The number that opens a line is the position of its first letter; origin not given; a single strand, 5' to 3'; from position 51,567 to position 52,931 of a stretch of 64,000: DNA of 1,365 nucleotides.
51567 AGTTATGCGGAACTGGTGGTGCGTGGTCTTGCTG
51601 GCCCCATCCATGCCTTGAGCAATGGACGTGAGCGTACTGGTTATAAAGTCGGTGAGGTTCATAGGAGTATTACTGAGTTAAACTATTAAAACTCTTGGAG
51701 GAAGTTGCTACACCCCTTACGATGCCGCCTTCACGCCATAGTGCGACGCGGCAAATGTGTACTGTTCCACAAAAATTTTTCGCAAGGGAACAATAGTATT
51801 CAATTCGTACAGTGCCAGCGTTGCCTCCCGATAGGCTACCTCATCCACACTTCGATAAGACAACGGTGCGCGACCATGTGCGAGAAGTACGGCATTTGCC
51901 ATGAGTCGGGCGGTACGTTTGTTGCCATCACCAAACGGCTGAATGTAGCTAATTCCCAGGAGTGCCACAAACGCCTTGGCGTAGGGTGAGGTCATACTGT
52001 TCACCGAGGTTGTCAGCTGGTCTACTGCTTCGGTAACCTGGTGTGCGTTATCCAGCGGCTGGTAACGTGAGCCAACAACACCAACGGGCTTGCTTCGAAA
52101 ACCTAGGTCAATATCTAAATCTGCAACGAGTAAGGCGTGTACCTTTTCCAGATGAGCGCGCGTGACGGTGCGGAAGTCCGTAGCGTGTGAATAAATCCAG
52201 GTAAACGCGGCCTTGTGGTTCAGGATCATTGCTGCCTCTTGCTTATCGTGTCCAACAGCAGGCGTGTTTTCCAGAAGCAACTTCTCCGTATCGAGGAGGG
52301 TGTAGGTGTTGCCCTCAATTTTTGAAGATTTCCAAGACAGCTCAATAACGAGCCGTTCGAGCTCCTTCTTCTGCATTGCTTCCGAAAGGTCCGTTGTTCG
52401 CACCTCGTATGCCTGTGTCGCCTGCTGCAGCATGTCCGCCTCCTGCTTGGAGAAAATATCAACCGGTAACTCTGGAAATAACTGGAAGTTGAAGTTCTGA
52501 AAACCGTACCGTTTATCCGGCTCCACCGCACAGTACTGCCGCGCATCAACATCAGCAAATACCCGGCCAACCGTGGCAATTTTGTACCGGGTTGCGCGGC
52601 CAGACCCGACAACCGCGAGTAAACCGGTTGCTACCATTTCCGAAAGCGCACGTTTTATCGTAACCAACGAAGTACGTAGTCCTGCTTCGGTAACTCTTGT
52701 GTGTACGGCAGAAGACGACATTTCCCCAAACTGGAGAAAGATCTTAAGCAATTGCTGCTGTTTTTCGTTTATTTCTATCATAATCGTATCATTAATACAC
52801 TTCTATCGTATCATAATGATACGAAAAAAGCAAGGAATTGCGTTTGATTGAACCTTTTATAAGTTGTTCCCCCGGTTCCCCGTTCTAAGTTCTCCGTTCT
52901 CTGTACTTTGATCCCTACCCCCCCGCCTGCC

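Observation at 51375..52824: Fic/Doc-like protein with Gln replacing the catalytic His, its own wHTH and palindromic operator, followed by a trypco2-like gene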

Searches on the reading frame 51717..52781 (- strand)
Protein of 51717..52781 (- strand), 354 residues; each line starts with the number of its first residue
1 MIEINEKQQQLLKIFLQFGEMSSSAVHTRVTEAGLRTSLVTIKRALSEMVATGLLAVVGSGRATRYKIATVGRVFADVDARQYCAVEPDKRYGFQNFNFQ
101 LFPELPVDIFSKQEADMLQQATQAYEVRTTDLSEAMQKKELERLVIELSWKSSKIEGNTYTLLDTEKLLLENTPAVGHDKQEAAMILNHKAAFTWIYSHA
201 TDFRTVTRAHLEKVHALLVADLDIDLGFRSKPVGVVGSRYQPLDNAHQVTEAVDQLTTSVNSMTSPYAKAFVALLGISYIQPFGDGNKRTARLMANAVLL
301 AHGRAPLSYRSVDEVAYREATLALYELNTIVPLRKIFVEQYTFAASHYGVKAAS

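Call 3: search_protein_families(library=pfam, proteins=[window:51717-52781:-], max_evalue=1)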
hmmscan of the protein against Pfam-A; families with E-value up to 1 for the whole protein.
window:51717-52781:- (354 aa): 5 families
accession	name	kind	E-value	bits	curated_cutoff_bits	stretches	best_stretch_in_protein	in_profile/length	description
PF02661.23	Fic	-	2.2e-12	48.1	24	1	206-299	2-93/93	Fic/DOC family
PF03965.22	Penicillinase_R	-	0.0066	17.2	22.6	1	6-67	3-63/115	Penicillinase repressor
PF22168.2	DIP2311-like_C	-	0.014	16.1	27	1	41-68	35-62/63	Transcriptional regulator DIP2311-like, C-terminal domain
PF21900.3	DUF6920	-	0.032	14.2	27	1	75-150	41-117/222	Family of unknown function (DUF6920)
PF20181.5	DUF6544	-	0.043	13.5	25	1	75-150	49-123/221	Family of unknown function (DUF6544)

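Call 4: search_protein_families(library=ncbifam, proteins=[window:51717-52781:-], max_evalue=1)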
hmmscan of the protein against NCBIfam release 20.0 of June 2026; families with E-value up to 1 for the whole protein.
window:51717-52781:- (354 aa): 4 families
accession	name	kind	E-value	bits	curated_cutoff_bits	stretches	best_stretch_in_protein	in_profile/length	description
TIGR02613.1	mob_myst_B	hypoth_equivalog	0.00042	20.3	124.4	1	277-313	119-155/186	mobile mystery protein B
NF005959.0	PRK08043.1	equivalog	0.072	11.3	886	1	226-353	374-488/719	bifunctional acyl-ACP--phospholipid O-acyltransferase/long-chain-fatty-acid--ACP ligase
NF041381.1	XopAC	subfamily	0.085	11.5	450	1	280-307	392-419/451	XopAC/AvrAC family type III secretion system effector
NF047406.1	TransRegPerRTherm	equivalog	0.12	12.6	200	1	28-72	31-76/130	manganese-dependent transcriptional regulator PerR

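Call 5: search_protein_families(library=padloc, proteins=[window:51717-52781:-], max_evalue=1)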
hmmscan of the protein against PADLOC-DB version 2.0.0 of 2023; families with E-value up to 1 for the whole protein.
window:51717-52781:- (354 aa): 9 families
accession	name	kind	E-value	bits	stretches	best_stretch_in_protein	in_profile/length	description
PDLC03963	SoFic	-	3.2e-17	61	1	103-304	11-217/361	-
PDLC04840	PDC-S04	-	5.5e-14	50.4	1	139-311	6-186/227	-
PDLC04836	PDC-S04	-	5.5e-10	36.8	1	142-320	23-208/244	-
PDLC04837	PDC-S04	-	3e-09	34.5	1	143-345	24-228/234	-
PDLC04839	PDC-S04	-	4.5e-08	31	1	277-321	137-183/205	-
PDLC04838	PDC-S04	-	2.1e-06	25.7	1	189-339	72-200/209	-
PDLC04966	PDC-S24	-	2e-05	21.7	1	198-305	224-342/497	-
PDLC01879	CARF3--CARF_TM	-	0.0012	16.6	1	3-76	153-217/222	-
PDLC04368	PDC-M05A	-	0.013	13.4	1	6-78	13-82/201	-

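Call 6: find_homologous_proteins(query=window:51717-52781:-)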
Query window:51717-52781:- (354 aa): 6972 proteins with E <= 0.001 among 8000 candidates; the best 120 are listed.
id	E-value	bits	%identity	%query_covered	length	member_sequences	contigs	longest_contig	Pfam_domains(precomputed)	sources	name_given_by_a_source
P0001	1.7e-227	771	100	100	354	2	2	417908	PF02661.24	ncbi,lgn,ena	ncbi:MAG: Fic family protein [Patescibacteria group bacterium]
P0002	3.4e-195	665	84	100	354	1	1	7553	PF02661.24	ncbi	-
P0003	3.6e-195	665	84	100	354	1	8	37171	PF02661.24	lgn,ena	-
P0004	1.1e-194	664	84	100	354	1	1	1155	PF02661.24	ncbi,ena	ncbi:MAG: Fic family protein [Patescibacteria group bacterium]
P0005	1.6e-193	660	84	100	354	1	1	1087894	PF02661.24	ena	-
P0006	4.4e-191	652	82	100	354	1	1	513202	PF02661.24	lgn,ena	-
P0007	1.1e-185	634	80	100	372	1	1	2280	PF02661.24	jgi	jgi:fido (protein-threonine AMPylation protein)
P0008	5.5e-145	500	63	99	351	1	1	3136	PF01475.26,PF02661.24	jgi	-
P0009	7.3e-145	500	65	99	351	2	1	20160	PF02661.24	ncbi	-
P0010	1.0e-142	493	61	99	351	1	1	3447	PF02661.24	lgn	-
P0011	2.1e-142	492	61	99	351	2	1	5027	PF02661.24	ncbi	-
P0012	2.5e-142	492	61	99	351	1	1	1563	PF02661.24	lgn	-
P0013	1.3e-141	489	63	99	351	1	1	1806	PF02661.24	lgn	-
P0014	1.3e-141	489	61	99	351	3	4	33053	PF03965.23,PF02661.24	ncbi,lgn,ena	-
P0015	2.6e-141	488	63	99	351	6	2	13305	PF02661.24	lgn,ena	-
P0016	2.9e-141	488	63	99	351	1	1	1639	PF02661.24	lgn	-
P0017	6.5e-141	487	62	98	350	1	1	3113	PF02661.24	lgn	-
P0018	6.8e-141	487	66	95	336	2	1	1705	PF02661.24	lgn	-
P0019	1.2e-140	486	62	99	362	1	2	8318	PF02661.24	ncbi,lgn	-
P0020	2.4e-140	485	64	99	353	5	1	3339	PF02661.24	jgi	jgi:fido (protein-threonine AMPylation protein)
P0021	2.6e-140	485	62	99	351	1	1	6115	PF01475.26,PF02661.24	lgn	-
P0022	5.7e-140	484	62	99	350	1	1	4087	PF02661.24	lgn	-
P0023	7.1e-140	484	64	99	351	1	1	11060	PF02661.24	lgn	-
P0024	8.4e-140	483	64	99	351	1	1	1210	PF02661.24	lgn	-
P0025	1.0e-139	483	63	99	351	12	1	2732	PF01475.26,PF02661.24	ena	-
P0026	1.2e-139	483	61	99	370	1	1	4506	PF02661.24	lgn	-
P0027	1.4e-139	483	63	99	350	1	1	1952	PF02661.24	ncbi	-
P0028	1.6e-139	482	63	99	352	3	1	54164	PF02661.24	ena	-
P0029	1.7e-139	482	63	99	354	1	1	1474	PF02661.24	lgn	-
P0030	2.8e-139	482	61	99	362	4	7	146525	PF02661.24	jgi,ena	-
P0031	3.2e-139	481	62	99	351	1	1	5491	PF02661.24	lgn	-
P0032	3.2e-139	481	64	98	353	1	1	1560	PF03965.23,PF02661.24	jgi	jgi:fido (protein-threonine AMPylation protein)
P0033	3.2e-139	481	61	99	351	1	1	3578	PF02661.24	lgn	-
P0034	3.8e-139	481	61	99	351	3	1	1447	PF02661.24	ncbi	-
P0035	4.6e-139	481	62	99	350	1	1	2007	PF02661.24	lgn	-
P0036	4.7e-139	481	61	99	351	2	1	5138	PF01475.26,PF02661.24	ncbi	-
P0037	4.7e-139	481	59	99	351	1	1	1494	PF02661.24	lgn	-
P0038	5.0e-139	481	62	99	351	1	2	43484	PF02661.24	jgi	jgi:Fic family protein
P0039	5.5e-139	481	66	94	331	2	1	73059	PF02661.24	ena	-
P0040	6.8e-139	480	62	99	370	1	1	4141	PF02661.24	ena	-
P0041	7.7e-139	480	62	99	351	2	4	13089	PF02661.24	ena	-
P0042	9.8e-139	480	62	99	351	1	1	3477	PF02661.24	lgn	-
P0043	1.0e-138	480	60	99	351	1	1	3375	PF02661.24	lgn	-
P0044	1.1e-138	480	60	99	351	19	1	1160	PF02661.24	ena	-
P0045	1.3e-138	479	61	99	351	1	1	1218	PF02661.24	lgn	-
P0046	1.5e-138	479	61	99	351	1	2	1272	PF03965.23,PF02661.24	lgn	-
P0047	1.7e-138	479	60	99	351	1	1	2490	PF02661.24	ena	-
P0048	2.2e-138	479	62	99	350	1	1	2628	PF02661.24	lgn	-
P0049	2.4e-138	479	60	99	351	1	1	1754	PF02661.24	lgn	-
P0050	2.8e-138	478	62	99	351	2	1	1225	PF02661.24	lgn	-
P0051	2.8e-138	478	62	99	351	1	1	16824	PF02661.24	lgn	-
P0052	3.5e-138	478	60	99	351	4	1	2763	PF02661.24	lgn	-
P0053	4.3e-138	478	62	99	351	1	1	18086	PF02661.24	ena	-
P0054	4.3e-138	478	61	99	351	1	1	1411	PF02661.24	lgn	-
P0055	4.6e-138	478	61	99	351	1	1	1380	PF02661.24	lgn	-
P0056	5.8e-138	477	61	99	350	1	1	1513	PF02661.24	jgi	jgi:fido (protein-threonine AMPylation protein)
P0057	8.6e-138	477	61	99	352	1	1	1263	PF02661.24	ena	-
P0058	8.6e-138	477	61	99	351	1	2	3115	PF02661.24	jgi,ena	jgi:fido (protein-threonine AMPylation protein)/predicted transcriptional regulator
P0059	1.0e-137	477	61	99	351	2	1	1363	PF02661.24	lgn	-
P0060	1.3e-137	476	61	99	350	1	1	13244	PF02661.24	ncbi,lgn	-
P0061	1.3e-137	476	60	99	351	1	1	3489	PF01475.26,PF03965.23,PF02661.24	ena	-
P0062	1.3e-137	476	62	99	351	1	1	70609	PF02661.24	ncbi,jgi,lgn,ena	ncbi:MAG: Fic family protein [Candidatus Paceibacterota bacterium]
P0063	1.3e-137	476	62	99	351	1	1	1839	PF02661.24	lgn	-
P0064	1.4e-137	476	61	99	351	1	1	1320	PF02661.24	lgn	-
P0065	1.5e-137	476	61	99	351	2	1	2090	PF02661.24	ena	-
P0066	1.5e-137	476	62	99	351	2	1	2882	PF02661.24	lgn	-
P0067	1.5e-137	476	63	98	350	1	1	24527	PF02661.24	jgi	-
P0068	1.8e-137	476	61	99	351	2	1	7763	PF02661.24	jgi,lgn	-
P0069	1.9e-137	476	62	99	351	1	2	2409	PF02661.24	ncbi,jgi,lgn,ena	-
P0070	2.1e-137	476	62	99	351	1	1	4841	PF02661.24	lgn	-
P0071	2.3e-137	475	62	99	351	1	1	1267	PF02661.24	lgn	-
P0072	2.4e-137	475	60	99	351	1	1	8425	PF02661.24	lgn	-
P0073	2.4e-137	475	62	99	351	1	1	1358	PF02661.24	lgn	-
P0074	2.5e-137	475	61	99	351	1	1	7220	PF02661.24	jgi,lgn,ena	-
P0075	2.5e-137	475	62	99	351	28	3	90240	PF02661.24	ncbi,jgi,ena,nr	ncbi:MAG: hypothetical protein UX72_C0040G0006 [Parcubacteria group bacterium GW2011_GWA2_47_10]|nr:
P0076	2.6e-137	475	61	99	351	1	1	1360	PF02661.24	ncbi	-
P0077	2.6e-137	475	60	99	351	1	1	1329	PF02661.24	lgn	-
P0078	2.8e-137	475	62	99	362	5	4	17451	PF02661.24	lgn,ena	-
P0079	2.9e-137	475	60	99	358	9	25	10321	PF02661.24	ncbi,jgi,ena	-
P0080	2.9e-137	475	61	99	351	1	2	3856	PF02661.24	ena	-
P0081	3.7e-137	475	62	99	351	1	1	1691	PF02661.24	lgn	-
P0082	3.9e-137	475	62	99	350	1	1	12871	PF02661.24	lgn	-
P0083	3.9e-137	475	63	99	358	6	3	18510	PF02661.24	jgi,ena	-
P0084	4.4e-137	474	62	99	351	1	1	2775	PF02661.24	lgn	-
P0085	5.9e-137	474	62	99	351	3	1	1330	PF02661.24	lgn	-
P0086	6.8e-137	474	61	99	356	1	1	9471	PF02661.24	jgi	jgi:Fic family protein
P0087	7.3e-137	474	63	99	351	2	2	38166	PF02661.24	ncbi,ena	ncbi:MAG: Fic family protein [Patescibacteria group bacterium]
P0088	7.4e-137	474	61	99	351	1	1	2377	PF02661.24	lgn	-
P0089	7.8e-137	474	60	99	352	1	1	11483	PF02661.24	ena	-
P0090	8.6e-137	473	61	99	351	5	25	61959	PF02661.24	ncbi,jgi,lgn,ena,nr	ncbi:MAG TPA: cell filamentation protein Fic [Candidatus Andersenbacteria bacterium]|nr:MAG: hypothe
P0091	1.1e-136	473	62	99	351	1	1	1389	PF02661.24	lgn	-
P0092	1.1e-136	473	61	99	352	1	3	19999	PF02661.24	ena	-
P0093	1.1e-136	473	61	99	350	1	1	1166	PF02661.24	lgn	-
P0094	1.2e-136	473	61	99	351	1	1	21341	PF02661.24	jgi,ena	jgi:Fic family protein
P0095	1.2e-136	473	61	99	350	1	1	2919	PF02661.24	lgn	-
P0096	1.5e-136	473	63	97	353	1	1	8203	PF02661.24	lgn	-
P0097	1.8e-136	472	62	99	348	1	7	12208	PF02661.24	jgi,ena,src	-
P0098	1.9e-136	472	61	100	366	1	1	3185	PF01475.26,PF02661.24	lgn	-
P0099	2.0e-136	472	62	99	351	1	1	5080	PF02661.24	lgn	-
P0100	2.1e-136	472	62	99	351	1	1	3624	PF02661.24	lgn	-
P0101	2.2e-136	472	60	99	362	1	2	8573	PF03965.23,PF02661.24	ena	-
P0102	2.4e-136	472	62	98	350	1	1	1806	PF02661.24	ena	-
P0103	2.6e-136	472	61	99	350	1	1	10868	PF02661.24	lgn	-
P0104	2.8e-136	472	59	99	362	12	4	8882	PF02661.24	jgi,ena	-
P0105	3.0e-136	472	59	100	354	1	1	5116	PF02661.24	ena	-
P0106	3.1e-136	472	60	99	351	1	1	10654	PF01475.26,PF02661.24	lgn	-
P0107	3.2e-136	472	62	99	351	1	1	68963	PF02661.24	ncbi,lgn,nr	ncbi:Fic family protein [Candidatus Giovannonibacteria bacterium]|nr:Fic family protein [Candidatus 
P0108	3.3e-136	472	61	99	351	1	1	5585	PF02661.24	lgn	-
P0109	3.9e-136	471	61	99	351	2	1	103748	PF02661.24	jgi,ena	-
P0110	4.2e-136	471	62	99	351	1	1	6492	PF02661.24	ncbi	-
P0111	4.3e-136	471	60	99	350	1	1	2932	PF02661.24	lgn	-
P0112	4.4e-136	471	60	99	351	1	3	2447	PF02661.24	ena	-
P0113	4.5e-136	471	61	99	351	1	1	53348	PF02661.24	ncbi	ncbi:MAG: Fic family protein [Patescibacteria group bacterium]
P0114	4.6e-136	471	61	99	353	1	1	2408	PF02661.24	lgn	-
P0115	4.7e-136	471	60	99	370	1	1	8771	PF02661.24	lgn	-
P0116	4.9e-136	471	60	99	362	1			PF02661.24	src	-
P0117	4.9e-136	471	60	99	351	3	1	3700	PF02661.24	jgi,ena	-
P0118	5.0e-136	471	62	99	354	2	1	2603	PF02661.24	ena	-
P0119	6.2e-136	471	61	99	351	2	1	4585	PF02661.24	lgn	-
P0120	6.2e-136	471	60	99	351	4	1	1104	PF02661.24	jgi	-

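Call 10: search_solved_structures(query=window:51717-52781:-, max_evalue=0.01, show_alignments=3)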
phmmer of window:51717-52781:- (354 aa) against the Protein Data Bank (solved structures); distinct sequences matched with E-value up to 0.01: 14.
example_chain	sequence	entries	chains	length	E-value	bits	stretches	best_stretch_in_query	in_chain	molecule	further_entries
6i7j_A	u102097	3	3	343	2.8e-10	43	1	148-318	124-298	Adenosine monophosphate-protein transferase FICD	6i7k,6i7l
7b7z_A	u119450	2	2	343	3.9e-10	42.5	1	148-318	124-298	Protein adenylyltransferase FICD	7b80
6i7h_A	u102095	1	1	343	4.3e-10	42.4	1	148-318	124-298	Adenosine monophosphate-protein transferase FICD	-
6i7g_A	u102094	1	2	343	4.4e-10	42.4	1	148-318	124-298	Adenosine monophosphate-protein transferase FICD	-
4u04_A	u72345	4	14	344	4.4e-10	42.4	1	148-318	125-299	Adenosine monophosphate-protein transferase FICD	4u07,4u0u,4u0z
6i7i_A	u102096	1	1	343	5.9e-10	41.9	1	148-318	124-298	Adenosine monophosphate-protein transferase FICD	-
6zmd_B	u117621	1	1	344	1.9e-09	40.3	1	149-323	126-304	Protein adenylyltransferase FICD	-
9yz5_A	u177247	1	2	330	3.8e-09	39.3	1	149-318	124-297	Protein adenylyltransferase FICD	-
4u0s_A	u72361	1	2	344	3.9e-09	39.3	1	149-318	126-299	Adenosine monophosphate-protein transferase FICD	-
5jj6_A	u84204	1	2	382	4.2e-07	32.6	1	150-334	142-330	Adenosine monophosphate-protein transferase FICD homolog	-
7xux_A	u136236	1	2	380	2.2e-06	30.2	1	149-303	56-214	Fido domain-containing protein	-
5jj7_A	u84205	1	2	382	3.4e-06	29.6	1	151-334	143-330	Adenosine monophosphate-protein transferase FICD homolog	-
3cuc_A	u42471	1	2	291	0.00032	23.1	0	263-317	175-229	Protein of unknown function with a Fic domain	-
4rgl_A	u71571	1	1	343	0.0019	20.5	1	151-315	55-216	Filamentation induced by cAMP protein Fic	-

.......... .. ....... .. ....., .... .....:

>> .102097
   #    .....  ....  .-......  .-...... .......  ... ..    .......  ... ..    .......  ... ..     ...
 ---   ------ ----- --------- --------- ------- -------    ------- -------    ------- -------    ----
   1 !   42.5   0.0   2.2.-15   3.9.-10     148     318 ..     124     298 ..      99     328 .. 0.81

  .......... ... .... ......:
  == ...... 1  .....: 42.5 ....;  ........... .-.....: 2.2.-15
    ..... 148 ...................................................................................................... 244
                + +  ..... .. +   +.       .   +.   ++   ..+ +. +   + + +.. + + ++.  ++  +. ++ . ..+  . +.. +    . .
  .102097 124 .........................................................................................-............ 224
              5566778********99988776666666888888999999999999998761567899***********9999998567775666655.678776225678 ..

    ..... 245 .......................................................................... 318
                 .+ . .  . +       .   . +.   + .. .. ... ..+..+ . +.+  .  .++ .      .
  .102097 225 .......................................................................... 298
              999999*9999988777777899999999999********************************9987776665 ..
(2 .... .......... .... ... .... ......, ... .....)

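Call 16: find_encoding_contigs(protein=P0005, flank=6000, max_places=3)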
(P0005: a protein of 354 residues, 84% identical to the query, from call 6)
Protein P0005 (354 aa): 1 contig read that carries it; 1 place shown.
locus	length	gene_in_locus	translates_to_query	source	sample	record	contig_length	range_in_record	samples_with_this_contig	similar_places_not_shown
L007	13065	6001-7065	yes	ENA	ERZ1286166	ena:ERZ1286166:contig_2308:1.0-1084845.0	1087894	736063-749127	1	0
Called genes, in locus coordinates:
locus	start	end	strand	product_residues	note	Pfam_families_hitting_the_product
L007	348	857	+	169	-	PF00293:NUDIX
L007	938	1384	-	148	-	-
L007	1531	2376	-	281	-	PF00140:Sigma70_r1_2 (weak), PF04542:Sigma70_r2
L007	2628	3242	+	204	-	PF02661:Fic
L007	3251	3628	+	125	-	-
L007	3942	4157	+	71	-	PF04014:MazE_antitoxin (weak)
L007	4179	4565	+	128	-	PF02661:Fic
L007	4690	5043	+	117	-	PF18924:DUF5674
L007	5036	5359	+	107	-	-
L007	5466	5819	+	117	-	-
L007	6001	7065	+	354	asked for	PF02661:Fic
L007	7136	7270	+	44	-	-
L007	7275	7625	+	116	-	PF01872:RibD_C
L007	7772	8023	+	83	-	-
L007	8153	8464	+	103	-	PF01541:GIY-YIG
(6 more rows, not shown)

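Call 17: find_encoding_contigs(protein=P0006, flank=6000, max_places=3)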
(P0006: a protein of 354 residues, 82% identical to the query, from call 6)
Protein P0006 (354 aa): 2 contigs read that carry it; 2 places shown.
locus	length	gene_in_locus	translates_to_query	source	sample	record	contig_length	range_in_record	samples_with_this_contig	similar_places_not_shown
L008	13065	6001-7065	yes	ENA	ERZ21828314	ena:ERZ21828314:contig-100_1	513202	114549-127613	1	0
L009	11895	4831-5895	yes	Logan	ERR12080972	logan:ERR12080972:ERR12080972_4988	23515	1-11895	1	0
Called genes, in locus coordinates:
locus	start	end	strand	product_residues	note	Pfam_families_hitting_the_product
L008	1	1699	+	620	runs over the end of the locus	PF13579:Glyco_trans_4_4, PF13439:Glyco_transf_4, PF20706:GT4-conflict, PF00534:Glycos_transf_1, PF13692:Glyco_trans_1_4, PF00535:Glycos_transf_2, PF10111:Glyco_tranf_2_2, PF13641:Glyco_tranf_2_3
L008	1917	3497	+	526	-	PF13175:AAA_15, PF13304:AAA_21, PF13175:AAA_15 (weak)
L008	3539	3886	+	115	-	PF12643:MazG-like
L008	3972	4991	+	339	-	-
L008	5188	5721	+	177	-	PF00300:His_Phos_1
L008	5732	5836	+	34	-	-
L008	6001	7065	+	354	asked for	PF02661:Fic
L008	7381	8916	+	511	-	-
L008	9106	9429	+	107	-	-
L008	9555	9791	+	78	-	PF04014:MazE_antitoxin (weak)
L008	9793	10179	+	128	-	PF02661:Fic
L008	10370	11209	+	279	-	-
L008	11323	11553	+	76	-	-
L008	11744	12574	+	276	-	PF00413:Peptidase_M10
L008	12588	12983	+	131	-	PF00903:Glyoxalase, PF22677:Ble-like_N (weak)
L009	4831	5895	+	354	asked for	PF02661:Fic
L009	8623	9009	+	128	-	PF02661:Fic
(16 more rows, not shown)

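Call 18: find_encoding_contigs(protein=P0003, flank=6000, max_places=4)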
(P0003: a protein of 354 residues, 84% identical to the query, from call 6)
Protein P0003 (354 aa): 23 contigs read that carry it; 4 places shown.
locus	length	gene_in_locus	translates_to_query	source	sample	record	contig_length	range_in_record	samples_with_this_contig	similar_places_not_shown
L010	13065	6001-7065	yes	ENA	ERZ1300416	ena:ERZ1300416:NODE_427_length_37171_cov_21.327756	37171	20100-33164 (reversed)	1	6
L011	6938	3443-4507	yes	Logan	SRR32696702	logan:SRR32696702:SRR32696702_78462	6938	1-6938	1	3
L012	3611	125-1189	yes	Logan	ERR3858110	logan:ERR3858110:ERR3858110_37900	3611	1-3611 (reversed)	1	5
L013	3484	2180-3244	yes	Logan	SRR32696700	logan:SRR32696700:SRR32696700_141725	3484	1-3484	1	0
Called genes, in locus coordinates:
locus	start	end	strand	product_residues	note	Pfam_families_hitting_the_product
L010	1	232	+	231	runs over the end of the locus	PF08843:AbiEii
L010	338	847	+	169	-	PF00293:NUDIX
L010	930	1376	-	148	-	-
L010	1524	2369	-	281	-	PF00140:Sigma70_r1_2 (weak), PF04542:Sigma70_r2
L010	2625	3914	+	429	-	PF02661:Fic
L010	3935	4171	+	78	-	PF04014:MazE_antitoxin (weak)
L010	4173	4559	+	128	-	PF02661:Fic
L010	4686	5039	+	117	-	PF18924:DUF5674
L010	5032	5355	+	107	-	-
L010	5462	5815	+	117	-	-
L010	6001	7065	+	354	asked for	PF02661:Fic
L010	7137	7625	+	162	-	PF00186:DHFR_1 (weak), PF01872:RibD_C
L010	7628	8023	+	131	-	-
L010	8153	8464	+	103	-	PF01541:GIY-YIG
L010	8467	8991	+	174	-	PF00293:NUDIX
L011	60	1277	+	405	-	PF02661:Fic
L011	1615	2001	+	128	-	PF02661:Fic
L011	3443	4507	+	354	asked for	PF02661:Fic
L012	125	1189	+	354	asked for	PF02661:Fic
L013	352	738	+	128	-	PF02661:Fic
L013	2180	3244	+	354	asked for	PF02661:Fic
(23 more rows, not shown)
